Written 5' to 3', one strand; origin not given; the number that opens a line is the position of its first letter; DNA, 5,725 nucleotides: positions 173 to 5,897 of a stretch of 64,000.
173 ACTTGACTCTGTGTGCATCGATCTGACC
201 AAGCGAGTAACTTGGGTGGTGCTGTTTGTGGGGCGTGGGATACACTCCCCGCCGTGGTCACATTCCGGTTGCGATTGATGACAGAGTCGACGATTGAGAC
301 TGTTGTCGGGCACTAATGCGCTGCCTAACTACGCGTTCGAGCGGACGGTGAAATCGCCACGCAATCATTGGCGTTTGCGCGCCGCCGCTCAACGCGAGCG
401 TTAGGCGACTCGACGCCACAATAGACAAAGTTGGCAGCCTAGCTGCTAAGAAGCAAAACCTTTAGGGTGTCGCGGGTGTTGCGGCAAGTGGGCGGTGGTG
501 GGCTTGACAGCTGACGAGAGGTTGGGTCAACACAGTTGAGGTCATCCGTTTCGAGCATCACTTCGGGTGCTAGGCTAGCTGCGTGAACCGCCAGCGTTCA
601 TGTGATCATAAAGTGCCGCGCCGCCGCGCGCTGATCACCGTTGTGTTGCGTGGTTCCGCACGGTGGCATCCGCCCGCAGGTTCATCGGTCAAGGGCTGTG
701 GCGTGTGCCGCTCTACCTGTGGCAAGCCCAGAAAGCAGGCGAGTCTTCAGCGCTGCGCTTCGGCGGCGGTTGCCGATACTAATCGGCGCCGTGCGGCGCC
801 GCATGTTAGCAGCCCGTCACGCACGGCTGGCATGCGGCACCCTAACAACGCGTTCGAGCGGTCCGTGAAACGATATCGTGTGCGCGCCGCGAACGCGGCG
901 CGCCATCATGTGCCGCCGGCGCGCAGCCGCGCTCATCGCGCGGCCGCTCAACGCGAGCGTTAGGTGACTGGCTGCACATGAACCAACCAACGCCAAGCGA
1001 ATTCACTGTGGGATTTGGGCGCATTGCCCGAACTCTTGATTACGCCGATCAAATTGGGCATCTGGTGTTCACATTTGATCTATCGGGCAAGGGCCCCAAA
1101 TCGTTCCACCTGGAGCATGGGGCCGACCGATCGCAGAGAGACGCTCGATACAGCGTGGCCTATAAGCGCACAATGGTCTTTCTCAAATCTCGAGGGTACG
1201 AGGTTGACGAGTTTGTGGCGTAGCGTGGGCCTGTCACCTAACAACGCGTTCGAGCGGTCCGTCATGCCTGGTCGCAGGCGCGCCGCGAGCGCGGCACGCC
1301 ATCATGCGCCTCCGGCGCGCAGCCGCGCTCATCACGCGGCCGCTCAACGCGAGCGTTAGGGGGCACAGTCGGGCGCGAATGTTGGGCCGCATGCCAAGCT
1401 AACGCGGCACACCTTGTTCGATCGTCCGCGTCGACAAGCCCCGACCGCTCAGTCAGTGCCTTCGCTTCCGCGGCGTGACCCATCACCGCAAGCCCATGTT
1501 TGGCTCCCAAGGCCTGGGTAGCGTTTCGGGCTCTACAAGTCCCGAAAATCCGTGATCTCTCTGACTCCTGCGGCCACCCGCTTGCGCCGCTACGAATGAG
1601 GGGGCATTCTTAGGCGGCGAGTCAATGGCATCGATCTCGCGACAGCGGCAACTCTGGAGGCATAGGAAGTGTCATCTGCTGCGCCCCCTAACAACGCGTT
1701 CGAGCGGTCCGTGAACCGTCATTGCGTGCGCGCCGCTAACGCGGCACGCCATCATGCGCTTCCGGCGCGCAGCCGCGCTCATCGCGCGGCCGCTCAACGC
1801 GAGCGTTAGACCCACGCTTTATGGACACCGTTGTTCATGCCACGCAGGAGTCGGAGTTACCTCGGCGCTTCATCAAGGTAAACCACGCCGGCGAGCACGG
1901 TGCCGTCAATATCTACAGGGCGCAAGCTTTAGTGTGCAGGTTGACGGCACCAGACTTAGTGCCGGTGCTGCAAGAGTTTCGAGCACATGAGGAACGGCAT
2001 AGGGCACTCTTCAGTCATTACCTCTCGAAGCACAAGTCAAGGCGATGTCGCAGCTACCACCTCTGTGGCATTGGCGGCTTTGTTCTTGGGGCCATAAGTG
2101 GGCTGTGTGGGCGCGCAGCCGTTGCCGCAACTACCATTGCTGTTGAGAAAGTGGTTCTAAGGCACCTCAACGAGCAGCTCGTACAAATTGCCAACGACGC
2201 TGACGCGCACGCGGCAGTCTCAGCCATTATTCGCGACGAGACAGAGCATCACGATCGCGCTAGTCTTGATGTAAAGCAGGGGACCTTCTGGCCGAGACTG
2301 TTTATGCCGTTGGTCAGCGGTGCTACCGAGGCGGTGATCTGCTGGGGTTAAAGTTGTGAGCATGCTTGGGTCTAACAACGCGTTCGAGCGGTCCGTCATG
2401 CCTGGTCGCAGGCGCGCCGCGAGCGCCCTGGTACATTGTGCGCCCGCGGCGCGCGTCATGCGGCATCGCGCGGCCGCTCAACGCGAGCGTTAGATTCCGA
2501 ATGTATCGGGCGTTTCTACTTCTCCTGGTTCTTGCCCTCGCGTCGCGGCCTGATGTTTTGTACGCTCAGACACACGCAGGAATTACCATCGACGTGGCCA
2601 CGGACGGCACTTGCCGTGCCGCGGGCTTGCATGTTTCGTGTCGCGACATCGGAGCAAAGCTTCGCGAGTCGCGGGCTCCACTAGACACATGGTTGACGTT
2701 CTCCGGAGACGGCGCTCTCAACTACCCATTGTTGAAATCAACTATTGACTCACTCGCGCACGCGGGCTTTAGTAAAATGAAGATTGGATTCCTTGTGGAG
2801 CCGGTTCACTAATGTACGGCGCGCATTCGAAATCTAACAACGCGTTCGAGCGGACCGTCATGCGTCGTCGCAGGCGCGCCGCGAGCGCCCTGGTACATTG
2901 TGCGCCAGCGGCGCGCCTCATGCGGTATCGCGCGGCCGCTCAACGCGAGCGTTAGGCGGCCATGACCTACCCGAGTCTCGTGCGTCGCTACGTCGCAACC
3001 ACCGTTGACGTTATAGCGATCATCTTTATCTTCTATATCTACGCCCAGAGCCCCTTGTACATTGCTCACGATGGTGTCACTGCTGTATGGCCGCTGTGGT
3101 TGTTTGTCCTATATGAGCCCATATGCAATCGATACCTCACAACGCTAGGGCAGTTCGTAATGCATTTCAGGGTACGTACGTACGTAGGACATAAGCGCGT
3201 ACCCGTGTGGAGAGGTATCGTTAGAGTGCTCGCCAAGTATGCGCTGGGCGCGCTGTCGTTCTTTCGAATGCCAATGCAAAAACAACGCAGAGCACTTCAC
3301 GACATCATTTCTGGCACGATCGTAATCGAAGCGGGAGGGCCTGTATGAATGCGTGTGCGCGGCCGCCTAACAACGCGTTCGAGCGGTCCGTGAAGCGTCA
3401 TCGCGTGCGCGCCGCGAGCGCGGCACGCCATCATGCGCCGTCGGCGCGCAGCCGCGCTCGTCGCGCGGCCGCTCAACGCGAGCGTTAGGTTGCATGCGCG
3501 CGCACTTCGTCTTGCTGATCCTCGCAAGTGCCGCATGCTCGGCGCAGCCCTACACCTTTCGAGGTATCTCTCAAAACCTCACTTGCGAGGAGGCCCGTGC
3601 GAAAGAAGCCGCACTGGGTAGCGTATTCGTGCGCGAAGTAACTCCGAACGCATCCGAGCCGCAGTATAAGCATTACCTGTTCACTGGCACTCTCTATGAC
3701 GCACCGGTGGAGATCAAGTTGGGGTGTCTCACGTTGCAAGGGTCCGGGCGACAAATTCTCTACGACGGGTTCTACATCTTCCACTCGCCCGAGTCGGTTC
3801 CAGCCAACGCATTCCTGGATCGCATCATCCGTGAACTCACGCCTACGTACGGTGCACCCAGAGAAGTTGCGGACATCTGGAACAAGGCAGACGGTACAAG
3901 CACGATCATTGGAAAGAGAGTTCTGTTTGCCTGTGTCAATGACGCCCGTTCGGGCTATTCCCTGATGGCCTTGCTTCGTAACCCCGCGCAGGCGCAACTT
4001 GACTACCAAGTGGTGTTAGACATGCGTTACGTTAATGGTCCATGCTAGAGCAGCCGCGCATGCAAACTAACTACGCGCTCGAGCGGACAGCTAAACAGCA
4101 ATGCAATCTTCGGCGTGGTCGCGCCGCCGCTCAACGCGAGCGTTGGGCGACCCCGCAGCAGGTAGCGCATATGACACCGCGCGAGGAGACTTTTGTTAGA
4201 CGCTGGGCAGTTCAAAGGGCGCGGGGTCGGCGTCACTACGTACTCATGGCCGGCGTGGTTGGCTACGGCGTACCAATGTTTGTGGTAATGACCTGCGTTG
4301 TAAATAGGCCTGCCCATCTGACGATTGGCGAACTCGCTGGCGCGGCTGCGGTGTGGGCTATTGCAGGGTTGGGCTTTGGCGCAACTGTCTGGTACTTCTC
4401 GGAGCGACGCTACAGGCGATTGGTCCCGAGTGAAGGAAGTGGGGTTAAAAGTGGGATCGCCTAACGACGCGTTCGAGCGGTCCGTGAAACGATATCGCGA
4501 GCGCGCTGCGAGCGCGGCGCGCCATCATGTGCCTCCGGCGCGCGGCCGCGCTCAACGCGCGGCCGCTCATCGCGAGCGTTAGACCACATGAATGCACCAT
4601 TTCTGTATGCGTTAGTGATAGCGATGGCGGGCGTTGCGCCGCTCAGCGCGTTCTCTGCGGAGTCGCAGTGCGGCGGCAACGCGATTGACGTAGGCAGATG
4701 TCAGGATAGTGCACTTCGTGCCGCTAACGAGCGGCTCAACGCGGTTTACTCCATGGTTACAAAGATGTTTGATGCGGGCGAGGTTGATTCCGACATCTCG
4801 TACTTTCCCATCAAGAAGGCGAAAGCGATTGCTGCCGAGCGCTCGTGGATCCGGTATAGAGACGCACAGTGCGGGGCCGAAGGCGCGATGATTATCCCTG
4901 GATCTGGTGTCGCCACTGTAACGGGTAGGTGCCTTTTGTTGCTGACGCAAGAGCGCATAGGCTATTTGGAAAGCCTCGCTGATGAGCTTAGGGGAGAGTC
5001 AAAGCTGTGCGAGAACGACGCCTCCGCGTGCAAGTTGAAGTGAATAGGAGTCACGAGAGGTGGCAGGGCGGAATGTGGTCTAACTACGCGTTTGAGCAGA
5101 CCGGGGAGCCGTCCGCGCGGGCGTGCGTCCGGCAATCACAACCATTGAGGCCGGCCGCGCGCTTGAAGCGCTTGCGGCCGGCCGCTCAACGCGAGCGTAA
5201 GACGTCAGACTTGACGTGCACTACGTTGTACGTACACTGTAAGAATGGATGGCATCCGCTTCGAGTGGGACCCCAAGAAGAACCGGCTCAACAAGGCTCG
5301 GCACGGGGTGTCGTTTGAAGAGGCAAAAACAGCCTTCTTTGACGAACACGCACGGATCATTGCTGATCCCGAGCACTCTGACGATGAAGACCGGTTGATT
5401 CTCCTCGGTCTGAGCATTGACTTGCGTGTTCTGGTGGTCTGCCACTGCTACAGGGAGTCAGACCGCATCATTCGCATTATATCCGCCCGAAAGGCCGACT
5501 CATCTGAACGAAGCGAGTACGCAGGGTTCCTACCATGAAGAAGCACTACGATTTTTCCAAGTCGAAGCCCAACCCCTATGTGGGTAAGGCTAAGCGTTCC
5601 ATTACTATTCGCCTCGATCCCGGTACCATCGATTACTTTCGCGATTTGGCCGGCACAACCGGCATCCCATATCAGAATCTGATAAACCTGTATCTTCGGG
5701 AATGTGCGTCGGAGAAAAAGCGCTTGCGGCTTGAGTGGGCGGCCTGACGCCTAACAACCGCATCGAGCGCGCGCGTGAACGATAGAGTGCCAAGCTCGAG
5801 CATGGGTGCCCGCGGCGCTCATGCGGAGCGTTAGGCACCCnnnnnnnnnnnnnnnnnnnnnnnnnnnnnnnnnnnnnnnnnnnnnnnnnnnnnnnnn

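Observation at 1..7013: Distal part of a chromosomal integron cassette array (12 attC sites)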

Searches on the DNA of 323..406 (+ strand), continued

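Call 33: search_with_rna_model(model_id=R1, source=L010, filters=off, max_evalue=0.1)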
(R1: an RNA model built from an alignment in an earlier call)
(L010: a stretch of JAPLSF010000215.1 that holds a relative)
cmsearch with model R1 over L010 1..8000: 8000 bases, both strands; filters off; matches with E-value up to 0.1: 7.
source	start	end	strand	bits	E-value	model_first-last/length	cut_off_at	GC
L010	7854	7940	-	58.6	7.8e-17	1-126/126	no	0.64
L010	6551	6638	-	43.5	4.2e-12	1-126/126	no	0.64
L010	7178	7285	-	30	7e-08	1-126/126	no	0.67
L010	5688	5745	-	27.9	3.3e-07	1-126/126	no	0.59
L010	6551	6638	+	17.4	0.00066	1-126/126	no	0.64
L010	5688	5745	+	13.1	0.014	1-126/126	no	0.59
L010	4807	4865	-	11.7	0.038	13-113/126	no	0.63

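Call 50: search_with_rna_model(model_id=R1, sources=[L072, L073, L074, L075], max_evalue=0.01)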
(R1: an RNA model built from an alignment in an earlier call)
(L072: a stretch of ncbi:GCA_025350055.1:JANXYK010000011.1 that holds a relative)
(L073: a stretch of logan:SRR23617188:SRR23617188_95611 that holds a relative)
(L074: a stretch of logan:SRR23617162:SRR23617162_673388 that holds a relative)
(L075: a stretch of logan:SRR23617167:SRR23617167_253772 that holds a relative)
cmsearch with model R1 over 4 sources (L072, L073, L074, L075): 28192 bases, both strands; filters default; matches with E-value up to 0.01: 8.
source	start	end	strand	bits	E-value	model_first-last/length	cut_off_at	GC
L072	2078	2173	+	18.2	0.0013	1-126/126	no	0.69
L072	9271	9381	+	17.2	0.0027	1-126/126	no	0.72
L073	1306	1416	+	17.2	0.0027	1-126/126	no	0.72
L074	1306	1416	+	17.2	0.0027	1-126/126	no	0.72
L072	7675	7801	-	16.5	0.0043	1-126/126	no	0.62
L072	9272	9328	-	16.2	0.0055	44-101/126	no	0.77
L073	1307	1363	-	16.2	0.0055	44-101/126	no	0.77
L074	1307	1363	-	16.2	0.0055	44-101/126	no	0.77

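Call 61: search_dna_similar(query=window:323-406:+, collection=plasmids, mode=distant, max_evalue=0.01, max_rows=15)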
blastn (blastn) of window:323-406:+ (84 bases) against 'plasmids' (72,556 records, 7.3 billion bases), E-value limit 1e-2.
No match.

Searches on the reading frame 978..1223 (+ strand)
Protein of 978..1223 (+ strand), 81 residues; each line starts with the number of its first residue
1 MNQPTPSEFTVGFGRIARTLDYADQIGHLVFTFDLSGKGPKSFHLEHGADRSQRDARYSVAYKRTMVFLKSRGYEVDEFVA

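Call 9: search_protein_families(library=pfam, proteins=[window:978-1223:+], max_evalue=0.01)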
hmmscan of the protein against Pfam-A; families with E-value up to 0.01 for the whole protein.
window:978-1223:+ (81 aa): 0 families

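Call 11: find_encoding_contigs(protein=window:978-1223:+, flank=10000, max_places=6)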
Protein window:978-1223:+ (81 aa): no gene with exactly this product is on record in the collection.

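Call 65: search_protein_families(library=padloc, proteins=[window:978-1223:+], max_evalue=0.01)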
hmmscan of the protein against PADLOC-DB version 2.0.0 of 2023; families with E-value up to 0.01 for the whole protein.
window:978-1223:+ (81 aa): 0 families

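Call 66: search_protein_families(library=ncbifam, proteins=[window:978-1223:+], max_evalue=0.01)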
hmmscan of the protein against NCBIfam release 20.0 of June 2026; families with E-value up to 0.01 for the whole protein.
window:978-1223:+ (81 aa): 0 families

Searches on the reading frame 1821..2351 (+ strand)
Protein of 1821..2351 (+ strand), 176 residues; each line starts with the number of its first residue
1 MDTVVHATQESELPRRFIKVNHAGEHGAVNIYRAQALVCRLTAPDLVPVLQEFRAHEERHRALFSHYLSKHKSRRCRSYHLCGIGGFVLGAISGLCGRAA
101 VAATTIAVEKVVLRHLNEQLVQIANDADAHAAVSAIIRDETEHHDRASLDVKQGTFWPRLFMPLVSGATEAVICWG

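Call 9: search_protein_families(library=pfam, proteins=[window:1821-2351:+], max_evalue=0.01)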
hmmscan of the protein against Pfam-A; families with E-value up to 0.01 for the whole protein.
window:1821-2351:+ (176 aa): 3 families
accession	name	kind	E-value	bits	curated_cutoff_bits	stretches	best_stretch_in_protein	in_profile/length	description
PF03232.19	COQ7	-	3.4e-37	128.1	23.5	1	15-173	4-166/169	Ubiquinone biosynthesis protein COQ7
PF02915.23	Rubrerythrin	-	0.00053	20.8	22.8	1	18-147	3-133/137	Rubrerythrin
PF06127.16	Mpo1-like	-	0.0019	18.8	24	1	61-99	5-43/95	2-hydroxy-palmitic acid dioxygenase Mpo1-like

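Call 12: find_encoding_contigs(protein=window:1821-2351:+, flank=10000, max_places=6)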
Protein window:1821-2351:+ (176 aa): no gene with exactly this product is on record in the collection.

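Call 65: search_protein_families(library=padloc, proteins=[window:1821-2351:+], max_evalue=0.01)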
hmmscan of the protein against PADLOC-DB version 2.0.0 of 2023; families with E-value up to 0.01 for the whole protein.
window:1821-2351:+ (176 aa): 0 families

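Call 66: search_protein_families(library=ncbifam, proteins=[window:1821-2351:+], max_evalue=0.01)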
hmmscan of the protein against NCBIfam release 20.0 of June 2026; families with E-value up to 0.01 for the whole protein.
window:1821-2351:+ (176 aa): 1 family
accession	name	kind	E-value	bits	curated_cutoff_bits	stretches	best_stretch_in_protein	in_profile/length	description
NF033656.1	DMQ_monoox_COQ7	equivalog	3.2e-12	46.5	180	1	13-148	42-176/205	2-polyprenyl-3-methyl-6-methoxy-1,4-benzoquinone monooxygenase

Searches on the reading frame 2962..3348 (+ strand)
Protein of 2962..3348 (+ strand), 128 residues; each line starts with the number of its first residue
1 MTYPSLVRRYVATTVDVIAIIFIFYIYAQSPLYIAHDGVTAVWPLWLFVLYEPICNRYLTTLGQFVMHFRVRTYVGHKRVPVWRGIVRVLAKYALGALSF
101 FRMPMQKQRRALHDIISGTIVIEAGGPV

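Call 9: search_protein_families(library=pfam, proteins=[window:2962-3348:+], max_evalue=0.01)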
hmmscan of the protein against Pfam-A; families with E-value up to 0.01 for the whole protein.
window:2962-3348:+ (128 aa): 1 family
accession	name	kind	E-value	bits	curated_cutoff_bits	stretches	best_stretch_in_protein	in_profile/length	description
PF06271.18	RDD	-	6.4e-09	36.7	24.1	1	3-118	1-137/137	RDD family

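Call 65: search_protein_families(library=padloc, proteins=[window:2962-3348:+], max_evalue=0.01)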
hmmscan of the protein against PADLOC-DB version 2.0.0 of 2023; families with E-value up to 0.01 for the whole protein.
window:2962-3348:+ (128 aa): 1 family
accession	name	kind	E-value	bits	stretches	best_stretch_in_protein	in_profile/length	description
PDLC04051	PD-T4-6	-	0.00098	16.2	1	44-123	391-472/476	-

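Call 66: search_protein_families(library=ncbifam, proteins=[window:2962-3348:+], max_evalue=0.01)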
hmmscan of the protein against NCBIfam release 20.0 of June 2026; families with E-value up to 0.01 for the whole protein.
window:2962-3348:+ (128 aa): 0 families

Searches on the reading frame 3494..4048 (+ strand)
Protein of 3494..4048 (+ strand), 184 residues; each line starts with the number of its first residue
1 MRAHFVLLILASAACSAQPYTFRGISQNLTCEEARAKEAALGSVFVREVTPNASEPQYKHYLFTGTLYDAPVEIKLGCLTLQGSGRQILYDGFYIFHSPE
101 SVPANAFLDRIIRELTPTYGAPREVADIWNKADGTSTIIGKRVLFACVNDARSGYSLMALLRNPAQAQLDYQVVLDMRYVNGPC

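Call 9: search_protein_families(library=pfam, proteins=[window:3494-4048:+], max_evalue=0.01)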
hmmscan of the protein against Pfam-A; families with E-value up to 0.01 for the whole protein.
window:3494-4048:+ (184 aa): 0 families

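Call 43: find_encoding_contigs(protein=window:3494-4048:+, flank=10000, max_places=4)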
Protein window:3494-4048:+ (184 aa): no gene with exactly this product is on record in the collection.

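Call 65: search_protein_families(library=padloc, proteins=[window:3494-4048:+], max_evalue=0.01)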
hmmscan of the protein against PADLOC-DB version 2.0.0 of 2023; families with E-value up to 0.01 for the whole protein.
window:3494-4048:+ (184 aa): 0 families

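Call 66: search_protein_families(library=ncbifam, proteins=[window:3494-4048:+], max_evalue=0.01)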
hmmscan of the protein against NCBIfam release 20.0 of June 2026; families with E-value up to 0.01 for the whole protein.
window:3494-4048:+ (184 aa): 0 families

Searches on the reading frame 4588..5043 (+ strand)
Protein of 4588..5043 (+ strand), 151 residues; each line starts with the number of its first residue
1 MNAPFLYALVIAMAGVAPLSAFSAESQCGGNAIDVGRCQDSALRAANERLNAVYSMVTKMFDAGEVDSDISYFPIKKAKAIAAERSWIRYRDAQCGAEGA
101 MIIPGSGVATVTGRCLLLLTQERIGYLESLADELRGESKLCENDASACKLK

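Call 9: search_protein_families(library=pfam, proteins=[window:4588-5043:+], max_evalue=0.01)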
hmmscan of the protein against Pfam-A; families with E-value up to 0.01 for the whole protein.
window:4588-5043:+ (151 aa): 1 family
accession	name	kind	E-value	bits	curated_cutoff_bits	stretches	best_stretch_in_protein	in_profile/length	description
PF07007.17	LprI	-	6.5e-12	46.2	22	1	31-127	10-106/106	Lysozyme inhibitor LprI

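Call 65: search_protein_families(library=padloc, proteins=[window:4588-5043:+], max_evalue=0.01)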
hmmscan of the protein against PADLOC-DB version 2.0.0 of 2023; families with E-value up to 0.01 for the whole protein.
window:4588-5043:+ (151 aa): 0 families

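Call 66: search_protein_families(library=ncbifam, proteins=[window:4588-5043:+], max_evalue=0.01)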
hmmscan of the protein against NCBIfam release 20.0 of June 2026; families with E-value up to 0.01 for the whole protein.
window:4588-5043:+ (151 aa): 1 family
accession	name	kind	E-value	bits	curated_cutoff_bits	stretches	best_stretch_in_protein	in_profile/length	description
NF041434.1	UmoC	subfamily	8.1e-07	29.1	120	1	32-125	14-103/105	UmoC family flagellar biogenesis regulator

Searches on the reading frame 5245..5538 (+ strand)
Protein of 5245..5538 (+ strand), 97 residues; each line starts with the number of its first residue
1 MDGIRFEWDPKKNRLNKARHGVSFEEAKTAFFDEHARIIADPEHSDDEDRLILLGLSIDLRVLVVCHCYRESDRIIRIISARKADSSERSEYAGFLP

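Call 9: search_protein_families(library=pfam, proteins=[window:5245-5538:+], max_evalue=0.01)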
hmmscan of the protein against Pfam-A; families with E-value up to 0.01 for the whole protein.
window:5245-5538:+ (97 aa): 1 family
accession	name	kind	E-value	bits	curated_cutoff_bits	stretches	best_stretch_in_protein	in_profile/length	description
PF04365.19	BrnT_toxin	-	4.5e-28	97.8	34.5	1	8-88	1-77/77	Ribonuclease toxin, BrnT, of type II toxin-antitoxin system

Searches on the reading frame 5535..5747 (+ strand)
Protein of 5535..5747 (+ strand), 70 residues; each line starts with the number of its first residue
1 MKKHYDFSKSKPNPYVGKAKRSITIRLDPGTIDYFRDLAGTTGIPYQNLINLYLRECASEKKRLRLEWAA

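Call 9: search_protein_families(library=pfam, proteins=[window:5535-5747:+], max_evalue=0.01)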
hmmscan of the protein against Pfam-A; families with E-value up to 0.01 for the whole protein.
window:5535-5747:+ (70 aa): 2 families
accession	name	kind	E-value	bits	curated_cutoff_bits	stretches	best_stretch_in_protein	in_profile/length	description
PF14384.12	BrnA_antitoxin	-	2.7e-06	28.1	26.1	1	11-57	26-67/68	BrnA antitoxin of type II toxin-antitoxin system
PF12441.14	CopG_antitoxin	-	3.7e-05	24.8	28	1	5-56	24-78/79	CopG antitoxin of type II toxin-antitoxin system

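Call 44: find_encoding_contigs(protein=window:5535-5747:+, flank=10000, max_places=6)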
Protein window:5535-5747:+ (70 aa): no gene with exactly this product is on record in the collection.
